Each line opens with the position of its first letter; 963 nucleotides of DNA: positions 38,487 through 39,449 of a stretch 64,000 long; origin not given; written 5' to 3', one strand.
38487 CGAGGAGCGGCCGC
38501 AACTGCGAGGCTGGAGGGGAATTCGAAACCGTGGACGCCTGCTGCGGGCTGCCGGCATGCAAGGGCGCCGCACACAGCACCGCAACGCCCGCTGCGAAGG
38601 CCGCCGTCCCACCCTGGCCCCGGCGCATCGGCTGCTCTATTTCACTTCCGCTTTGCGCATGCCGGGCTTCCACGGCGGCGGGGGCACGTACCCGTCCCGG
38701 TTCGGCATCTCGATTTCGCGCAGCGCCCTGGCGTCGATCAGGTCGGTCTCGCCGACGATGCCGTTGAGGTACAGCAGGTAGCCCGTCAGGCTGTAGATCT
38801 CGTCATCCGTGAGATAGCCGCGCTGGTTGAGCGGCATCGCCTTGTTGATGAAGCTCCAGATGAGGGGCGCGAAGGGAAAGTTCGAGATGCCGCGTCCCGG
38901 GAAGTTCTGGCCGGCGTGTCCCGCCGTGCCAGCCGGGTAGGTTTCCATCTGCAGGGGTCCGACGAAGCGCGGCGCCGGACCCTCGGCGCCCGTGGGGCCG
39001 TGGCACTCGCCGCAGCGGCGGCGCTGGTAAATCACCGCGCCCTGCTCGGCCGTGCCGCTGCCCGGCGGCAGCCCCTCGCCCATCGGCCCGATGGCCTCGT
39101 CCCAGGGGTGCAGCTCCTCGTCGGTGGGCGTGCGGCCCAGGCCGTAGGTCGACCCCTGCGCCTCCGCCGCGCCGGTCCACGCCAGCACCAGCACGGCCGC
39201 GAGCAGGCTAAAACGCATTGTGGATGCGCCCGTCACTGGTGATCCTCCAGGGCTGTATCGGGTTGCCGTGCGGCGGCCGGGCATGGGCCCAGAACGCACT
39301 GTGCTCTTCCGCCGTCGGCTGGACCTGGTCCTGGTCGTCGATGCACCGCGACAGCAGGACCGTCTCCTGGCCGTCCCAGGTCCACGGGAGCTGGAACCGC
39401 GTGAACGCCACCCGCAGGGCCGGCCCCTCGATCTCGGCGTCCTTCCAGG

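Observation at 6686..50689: Seven paralogs of an unnamed secreted family ending in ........, interleaved with the triads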

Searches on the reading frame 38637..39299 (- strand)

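Call 21: search_protein_families(library=pfam, proteins=[window:38637-39299:-], max_evalue=0.001)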
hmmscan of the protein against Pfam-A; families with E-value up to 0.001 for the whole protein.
window:38637-39299:- (220 aa): 2 families
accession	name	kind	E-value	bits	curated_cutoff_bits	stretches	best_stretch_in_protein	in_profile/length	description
PF13442.11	Cytochrome_CBB3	-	1.4e-05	25.7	27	1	83-175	2-68/68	Cytochrome C oxidase, cbb3-type, subunit III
PF00034.26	Cytochrom_C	-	8.1e-05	24.3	21.3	1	84-178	1-89/90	Cytochrome c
